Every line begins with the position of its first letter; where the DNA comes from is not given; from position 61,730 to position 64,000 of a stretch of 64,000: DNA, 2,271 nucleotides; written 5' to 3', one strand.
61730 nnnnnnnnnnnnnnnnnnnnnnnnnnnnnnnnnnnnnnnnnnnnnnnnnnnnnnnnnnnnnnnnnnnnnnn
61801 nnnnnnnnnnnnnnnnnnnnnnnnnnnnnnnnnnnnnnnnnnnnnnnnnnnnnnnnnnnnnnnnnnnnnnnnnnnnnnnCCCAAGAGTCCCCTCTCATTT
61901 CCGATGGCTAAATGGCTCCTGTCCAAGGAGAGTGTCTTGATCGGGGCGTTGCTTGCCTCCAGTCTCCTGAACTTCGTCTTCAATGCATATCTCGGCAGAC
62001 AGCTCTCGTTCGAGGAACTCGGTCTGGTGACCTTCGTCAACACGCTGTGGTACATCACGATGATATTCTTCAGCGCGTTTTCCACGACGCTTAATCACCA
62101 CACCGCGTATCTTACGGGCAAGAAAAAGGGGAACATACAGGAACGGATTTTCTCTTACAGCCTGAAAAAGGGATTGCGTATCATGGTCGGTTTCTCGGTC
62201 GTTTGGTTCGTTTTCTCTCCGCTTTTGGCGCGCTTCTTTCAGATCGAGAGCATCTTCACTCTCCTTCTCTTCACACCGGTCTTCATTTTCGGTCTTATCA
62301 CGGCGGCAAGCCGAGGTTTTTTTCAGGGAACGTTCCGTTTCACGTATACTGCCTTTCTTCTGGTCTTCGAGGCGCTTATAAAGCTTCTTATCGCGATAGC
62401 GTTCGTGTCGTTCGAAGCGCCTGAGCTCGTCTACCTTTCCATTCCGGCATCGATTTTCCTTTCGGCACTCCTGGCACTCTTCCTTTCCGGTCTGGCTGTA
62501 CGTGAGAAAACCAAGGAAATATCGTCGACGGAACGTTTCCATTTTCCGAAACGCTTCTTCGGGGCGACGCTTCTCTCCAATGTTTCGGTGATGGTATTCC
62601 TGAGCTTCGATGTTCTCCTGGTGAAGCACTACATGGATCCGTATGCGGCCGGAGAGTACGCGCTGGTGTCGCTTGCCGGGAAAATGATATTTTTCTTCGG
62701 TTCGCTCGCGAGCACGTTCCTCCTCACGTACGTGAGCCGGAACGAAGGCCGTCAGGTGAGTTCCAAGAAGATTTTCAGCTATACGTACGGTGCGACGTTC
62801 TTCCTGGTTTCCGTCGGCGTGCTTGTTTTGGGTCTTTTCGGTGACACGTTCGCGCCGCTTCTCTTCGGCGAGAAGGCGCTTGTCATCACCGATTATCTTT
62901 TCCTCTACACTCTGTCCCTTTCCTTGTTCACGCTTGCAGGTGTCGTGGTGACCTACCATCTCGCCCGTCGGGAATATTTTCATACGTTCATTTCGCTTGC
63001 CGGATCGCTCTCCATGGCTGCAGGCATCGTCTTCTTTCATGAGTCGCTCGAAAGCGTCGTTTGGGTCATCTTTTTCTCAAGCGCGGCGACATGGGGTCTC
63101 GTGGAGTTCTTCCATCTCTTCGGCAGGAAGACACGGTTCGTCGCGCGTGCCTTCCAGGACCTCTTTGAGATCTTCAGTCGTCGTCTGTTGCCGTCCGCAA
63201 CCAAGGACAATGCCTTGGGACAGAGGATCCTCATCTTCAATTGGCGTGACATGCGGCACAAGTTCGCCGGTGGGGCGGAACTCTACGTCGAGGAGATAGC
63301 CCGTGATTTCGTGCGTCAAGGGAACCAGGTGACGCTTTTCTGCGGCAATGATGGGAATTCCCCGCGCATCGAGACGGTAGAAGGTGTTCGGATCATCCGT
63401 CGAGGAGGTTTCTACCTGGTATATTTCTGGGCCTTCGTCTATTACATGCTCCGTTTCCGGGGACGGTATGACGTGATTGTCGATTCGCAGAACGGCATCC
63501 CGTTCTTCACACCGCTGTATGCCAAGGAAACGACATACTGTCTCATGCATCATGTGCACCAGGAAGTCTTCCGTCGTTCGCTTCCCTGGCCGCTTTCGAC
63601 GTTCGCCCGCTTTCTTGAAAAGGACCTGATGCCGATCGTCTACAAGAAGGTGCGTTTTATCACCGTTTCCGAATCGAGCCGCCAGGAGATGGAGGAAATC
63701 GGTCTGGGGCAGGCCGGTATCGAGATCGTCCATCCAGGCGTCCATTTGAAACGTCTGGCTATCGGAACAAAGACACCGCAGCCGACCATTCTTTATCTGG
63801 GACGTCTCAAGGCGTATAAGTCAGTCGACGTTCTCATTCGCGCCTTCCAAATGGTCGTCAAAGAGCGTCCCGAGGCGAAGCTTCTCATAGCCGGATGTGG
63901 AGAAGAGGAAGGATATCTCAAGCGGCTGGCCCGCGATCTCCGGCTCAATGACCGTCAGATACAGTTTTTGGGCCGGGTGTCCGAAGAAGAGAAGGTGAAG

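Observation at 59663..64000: A single open reading frame of at least 1446 codons fusing two GT2 domains, a flippase-like domain and a GT4 domain, missed by the ORF track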

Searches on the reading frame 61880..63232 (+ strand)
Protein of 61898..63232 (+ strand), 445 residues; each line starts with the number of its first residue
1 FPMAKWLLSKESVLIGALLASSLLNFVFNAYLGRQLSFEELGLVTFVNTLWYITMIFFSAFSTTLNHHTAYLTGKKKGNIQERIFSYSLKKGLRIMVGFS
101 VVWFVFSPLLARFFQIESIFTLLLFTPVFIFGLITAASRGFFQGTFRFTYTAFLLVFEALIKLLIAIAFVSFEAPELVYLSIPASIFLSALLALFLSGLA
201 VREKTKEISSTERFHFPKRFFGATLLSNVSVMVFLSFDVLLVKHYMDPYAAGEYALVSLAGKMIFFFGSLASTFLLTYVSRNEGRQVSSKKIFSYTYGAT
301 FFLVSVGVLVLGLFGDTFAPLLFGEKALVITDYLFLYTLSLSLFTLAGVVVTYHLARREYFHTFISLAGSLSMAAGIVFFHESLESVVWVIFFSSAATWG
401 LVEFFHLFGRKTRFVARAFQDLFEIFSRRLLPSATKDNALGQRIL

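Call 19: search_solved_structures(query=window:61898-63232:+, max_evalue=1)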
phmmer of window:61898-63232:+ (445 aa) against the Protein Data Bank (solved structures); distinct sequences matched with E-value up to 1: 1.
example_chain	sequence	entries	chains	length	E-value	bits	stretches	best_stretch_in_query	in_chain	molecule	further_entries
3hdi_A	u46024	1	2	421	0.78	12.5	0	218-263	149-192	Processing protease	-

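Call 52: predict_structure(alignment_id=A3)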
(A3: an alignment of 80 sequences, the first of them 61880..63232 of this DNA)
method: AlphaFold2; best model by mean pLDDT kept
length: 451 residues; sequences in the alignment: 80
mean_pLDDT: 91.6   pTM: 0.89
mean pLDDT of the five models: 91.6, 91.1, 91.0, 90.8, 90.7
residues with pLDDT >= 90: 358; 70-90: 64; 50-70: 23; < 50: 6
segments of 3 or more residues with pLDDT < 50: 1-6
pLDDT, mean of each block of 10 residues (from residue 1): 54 90 95 91 87 90 97 97 91 97 97 96 95 97 98 97 98 98 96 98 91 77 96 96 93 91 93 94 98 97 97 97 93 94 98 98 96 98 98 98 98 80 79 63 55 54
secondary structure, 60 per line:
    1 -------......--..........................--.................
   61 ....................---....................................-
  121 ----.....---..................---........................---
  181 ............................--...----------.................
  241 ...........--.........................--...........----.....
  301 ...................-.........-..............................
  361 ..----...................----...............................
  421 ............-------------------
elements in order: H8-13 H16-41 H44-80 H84-119 H125-129 H133-150 H154-177 H181-208 H224-251 H254-278 H281-291 H296-319 H321-329 H331-362 H367-385 H390-432

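Call 55: fold_search(model_id=the predicted structure, library=pdb)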
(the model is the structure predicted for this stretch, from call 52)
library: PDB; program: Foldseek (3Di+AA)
matches with E <= 10: 253; with E <= 0.001: 55
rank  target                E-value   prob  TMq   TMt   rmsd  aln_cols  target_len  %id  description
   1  9nu8_A                9.9e-08  1.00  0.73  0.65   4.6       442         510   15  Structure of MurJ in complex with single gene lysis protein from phage Changjiang3 (released 2026-02-11)
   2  9nu5_A                1.2e-07  1.00  0.71  0.65   4.8       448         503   15  Structure of MurJ in complex with single gene lysis protein from phage PP7 (released 2026-02-11)
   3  6ids                  2.2e-07  1.00  0.70  0.71   4.6       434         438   13  Crystal structure of Vibrio cholerae MATE transporter VcmN D35N mutant (released 2019-01-16)
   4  9ukv_A                3.0e-07  1.00  0.73  0.65   4.4       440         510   15  JM Complex - E. coli MurJ, Levivirus M lysis protein LysM (SglM) (released 2025-09-10)
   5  6idp                  3.7e-07  1.00  0.69  0.71   4.8       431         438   13  Crystal structure of Vibrio cholerae MATE transporter VcmN in the straight form (released 2019-01-16)
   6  6fv8_A                6.2e-07  1.00  0.72  0.73   4.7       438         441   17  Dimer structure of the MATE family multidrug resistance transporter Aq_128 from Aquifex aeolicus in the outward-facing (released 2019-03-20)
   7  7php_A                7.0e-07  1.00  0.69  0.69   5.2       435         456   15  Structure of Multidrug and Toxin Compound Extrusion (MATE) transporter NorM by NabFab-fiducial assisted cryo-EM (released 2021-09-01)
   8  3vvp_A                7.9e-07  1.00  0.67  0.72   4.8       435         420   11  Crystal structure of MATE in complex with Br-NRF (released 2013-04-03)
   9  3vvr_A                8.5e-07  1.00  0.71  0.72   4.4       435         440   12  Crystal structure of MATE in complex with MaD5 (released 2013-04-03)
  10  6gwh                  8.5e-07  1.00  0.65  0.66   5.6       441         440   11  Outward-facing conformation of a multidrug resistance MATE family transporter of the MOP superfamily. (released 2019-06-05)
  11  5yck                  1.1e-06  1.00  0.73  0.73   4.0       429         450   14  Crystal structure of a MATE family protein derived from Camelina sativa at 2.3 angstrom (released 2017-09-27)
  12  4mlb_A                1.2e-06  1.00  0.73  0.73   4.4       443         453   10  Reverse polarity of binding pocket suggests different function of a MOP superfamily transporter from Pyrococcus furios (released 2013-09-25)
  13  3vvn                  1.5e-06  1.00  0.70  0.71   4.5       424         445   10  Crystal structure of MATE in the straight conformation (released 2013-04-03)
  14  9rsj_A                1.6e-06  1.00  0.65  0.64   5.8       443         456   15  Cryo-EM structure of MATE transporter NorM-VC in complex with doxorubicin (released 2025-11-26)
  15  6hfb_C                1.8e-06  1.00  0.72  0.72   4.5       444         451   14  Outward-facing conformation of a multidrug resistance MATE family transporter of the MOP superfamily. (released 2019-06-12)
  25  9g9o_A                3.1e-06  1.00  0.70  0.76   4.7       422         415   14  Lipid III flippase WzxE with NB10 and NB7 nanobodies in outward-facing conformation - crystal 2 (released 2025-01-22)
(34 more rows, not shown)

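Call 76: search_protein_representatives(protein=window:61910-63157:+)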
Query: 416 residues. Proteins with E-value up to 0.001 (for the whole library): 2524; up to 1e-10: 778; up to 1e-30: 130. The best 150 are listed.
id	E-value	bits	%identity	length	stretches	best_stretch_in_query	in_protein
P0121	1.9e-85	304.3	43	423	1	7-410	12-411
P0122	1.3e-79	285.0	42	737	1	2-404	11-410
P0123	1.4e-79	285.0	41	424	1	8-407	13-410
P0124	4.8e-79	283.2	39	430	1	4-410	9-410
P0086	9.5e-77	275.6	40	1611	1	3-416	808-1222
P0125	8.0e-76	272.6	39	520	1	5-412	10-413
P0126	7.0e-74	266.2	41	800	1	8-395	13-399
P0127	1.7e-73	264.9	36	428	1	8-409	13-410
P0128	9.3e-73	262.5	37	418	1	3-405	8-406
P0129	4.8e-72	260.2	39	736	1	3-404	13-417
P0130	8.8e-72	259.3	37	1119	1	3-411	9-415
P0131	4.1e-71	257.1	39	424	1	3-406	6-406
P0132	7.6e-71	256.2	39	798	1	9-414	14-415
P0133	8.2e-71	256.1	38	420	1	5-411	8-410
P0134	6.4e-70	253.2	36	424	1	8-403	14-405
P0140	1.9e-67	245.0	39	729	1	5-394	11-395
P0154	7.2e-62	226.7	38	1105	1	4-403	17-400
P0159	2.0e-60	221.9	35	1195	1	8-405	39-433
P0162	7.6e-60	220.0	37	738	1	8-385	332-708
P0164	3.2e-59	218.0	35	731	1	9-395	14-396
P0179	6.0e-57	210.5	32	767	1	8-403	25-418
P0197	1.0e-52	196.5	30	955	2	3-384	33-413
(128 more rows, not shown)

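Call 80: search_protein_families(library=pfam, proteins=[P0122, P0129, P0140, P0164, P0179, P0197, P0162, P0154, P0130, P0159], max_evalue=0.001)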
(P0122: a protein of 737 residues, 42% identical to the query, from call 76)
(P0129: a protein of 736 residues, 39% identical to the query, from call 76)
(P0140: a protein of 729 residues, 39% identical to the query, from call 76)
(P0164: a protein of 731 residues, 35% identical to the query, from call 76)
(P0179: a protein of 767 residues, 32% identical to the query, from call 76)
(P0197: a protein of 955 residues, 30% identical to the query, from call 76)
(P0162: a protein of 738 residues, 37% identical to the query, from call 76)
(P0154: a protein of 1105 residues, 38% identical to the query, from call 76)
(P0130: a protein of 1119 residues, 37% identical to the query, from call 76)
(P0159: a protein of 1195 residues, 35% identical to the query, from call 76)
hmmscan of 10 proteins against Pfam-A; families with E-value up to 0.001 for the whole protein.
P0122 (737 aa): 4 families
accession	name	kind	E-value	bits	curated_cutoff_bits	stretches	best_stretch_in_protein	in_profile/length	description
PF00535.33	Glycos_transf_2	-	4.4e-19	69.5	23.3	1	442-608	2-166/168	Glycosyl transferase family 2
PF13641.12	Glyco_tranf_2_3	-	2.4e-12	47.8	27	1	439-656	2-225/230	Glycosyltransferase like family 2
PF01943.22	Polysacc_synt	-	2e-05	24.6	28.2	1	15-260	4-248/274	Polysaccharide biosynthesis protein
PF13440.11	Polysacc_synt_3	-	3.4e-05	23.7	23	1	37-328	2-287/293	Polysaccharide biosynthesis protein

P0129 (736 aa): 3 families
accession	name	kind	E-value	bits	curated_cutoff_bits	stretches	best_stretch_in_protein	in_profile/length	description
PF00535.33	Glycos_transf_2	-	1.4e-19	71.1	23.3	1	445-580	1-131/168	Glycosyl transferase family 2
PF13641.12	Glyco_tranf_2_3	-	2.5e-08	34.6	27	1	444-573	3-131/230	Glycosyltransferase like family 2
PF01943.22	Polysacc_synt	-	1.1e-07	32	28.2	1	14-266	2-247/274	Polysaccharide biosynthesis protein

P0140 (729 aa): 2 families
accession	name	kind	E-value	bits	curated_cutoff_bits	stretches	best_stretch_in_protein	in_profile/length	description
PF00535.33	Glycos_transf_2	-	2.5e-24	86.5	23.3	1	435-571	1-132/168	Glycosyl transferase family 2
PF13641.12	Glyco_tranf_2_3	-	1e-12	49.1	27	1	436-572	5-132/230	Glycosyltransferase like family 2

P0164 (731 aa): 2 families
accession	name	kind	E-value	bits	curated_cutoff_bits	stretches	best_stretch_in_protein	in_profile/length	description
PF00535.33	Glycos_transf_2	-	2.8e-24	86.4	23.3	1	434-598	1-165/168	Glycosyl transferase family 2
PF13641.12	Glyco_tranf_2_3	-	2.5e-09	37.9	27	1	433-626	3-203/230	Glycosyltransferase like family 2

P0179 (767 aa): 0 families

P0197 (955 aa): 2 families
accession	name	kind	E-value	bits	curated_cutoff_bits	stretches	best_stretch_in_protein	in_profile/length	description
PF04229.20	GrpB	-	7.3e-08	33.2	25.5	1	802-948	3-156/159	GrpB protein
PF01636.29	APH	-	2e-06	28.2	23.2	1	542-693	50-209/239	Phosphotransferase enzyme family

P0162 (738 aa): 2 families
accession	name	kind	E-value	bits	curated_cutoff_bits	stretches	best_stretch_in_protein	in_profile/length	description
PF00535.33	Glycos_transf_2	-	1.2e-18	68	23.3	1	8-177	1-166/168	Glycosyl transferase family 2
PF13641.12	Glyco_tranf_2_3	-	1.1e-08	35.8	27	1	7-179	3-175/230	Glycosyltransferase like family 2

P0154 (1105 aa): 6 families
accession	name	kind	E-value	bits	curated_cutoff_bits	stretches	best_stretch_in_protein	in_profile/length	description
PF00534.26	Glycos_transf_1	-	3.1e-26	92.4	26.4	1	923-1082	12-171/172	Glycosyl transferases group 1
PF13692.12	Glyco_trans_1_4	-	1.4e-23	84.2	27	1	927-1067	2-140/142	Glycosyl transferases group 1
PF00535.33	Glycos_transf_2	-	7.7e-22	78.4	23.3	1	433-597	1-164/168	Glycosyl transferase family 2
PF20706.3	GT4-conflict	-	1.2e-10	41.4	26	1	892-1041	161-317/385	Family 4 Glycosyltransferase in conflict systems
PF13641.12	Glyco_tranf_2_3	-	6.9e-08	33.2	27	1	432-631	3-208/230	Glycosyltransferase like family 2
PF13704.12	Glyco_tranf_2_4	-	0.00028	21.7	27.5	1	443-521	1-81/98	Glycosyl transferase family 2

P0130 (1119 aa): 7 families
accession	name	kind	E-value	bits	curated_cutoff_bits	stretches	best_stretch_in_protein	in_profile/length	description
PF00534.26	Glycos_transf_1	-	1e-42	146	26.4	1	614-781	4-172/172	Glycosyl transferases group 1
PF13692.12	Glyco_trans_1_4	-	1.4e-29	103.6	27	1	626-766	2-141/142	Glycosyl transferases group 1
PF00535.33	Glycos_transf_2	-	3.7e-23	82.7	23.3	1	827-993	1-166/168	Glycosyl transferase family 2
PF13439.12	Glyco_transf_4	-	6.3e-15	56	28.5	1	455-616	2-169/170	Glycosyltransferase Family 4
PF13641.12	Glyco_tranf_2_3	-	5.4e-13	49.9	27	1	826-1042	3-226/230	Glycosyltransferase like family 2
PF20706.3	GT4-conflict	-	1.6e-10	41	26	1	603-743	171-323/385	Family 4 Glycosyltransferase in conflict systems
PF13579.12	Glyco_trans_4_4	-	1.4e-05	25.9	29.7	1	455-572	1-122/158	Glycosyl transferase 4-like domain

P0159 (1195 aa): 7 families
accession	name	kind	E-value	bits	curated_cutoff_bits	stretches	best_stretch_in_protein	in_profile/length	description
PF00534.26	Glycos_transf_1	-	1e-42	146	26.4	1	640-803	5-169/172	Glycosyl transferases group 1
PF13692.12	Glyco_trans_1_4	-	1.3e-37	129.6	27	1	651-792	2-142/142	Glycosyl transferases group 1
PF13439.12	Glyco_transf_4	-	1.2e-18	68.2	28.5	1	480-639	2-168/170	Glycosyltransferase Family 4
PF20706.3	GT4-conflict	-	1.2e-09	38.2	26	1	650-793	197-358/385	Family 4 Glycosyltransferase in conflict systems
PF13579.12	Glyco_trans_4_4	-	4.4e-09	37.3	29.7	1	480-636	1-158/158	Glycosyl transferase 4-like domain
PF13480.13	Acetyltransf_6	-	7.9e-09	36.2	22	1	988-1127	5-142/143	Acetyltransferase (GNAT) domain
PF13524.12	Glyco_trans_1_2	-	1.3e-05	25.6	25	1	676-803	9-125/144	Glycosyl transferase-like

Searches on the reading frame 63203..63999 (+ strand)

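Call 20: search_solved_structures(query=window:63203-63999:+, max_evalue=0.001)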
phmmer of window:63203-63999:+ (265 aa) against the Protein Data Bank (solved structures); distinct sequences matched with E-value up to 0.001: 2.
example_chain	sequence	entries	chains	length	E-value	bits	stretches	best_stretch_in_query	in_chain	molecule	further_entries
3oka_A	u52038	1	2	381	1.9e-07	34.1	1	186-262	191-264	GDP-mannose-dependent alpha-(1-6)-phosphatidylinositol monomannoside mannosyltransferase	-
3okc_A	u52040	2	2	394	2e-07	34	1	186-262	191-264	GDP-mannose-dependent alpha-(1-6)-phosphatidylinositol monomannoside mannosyltransferase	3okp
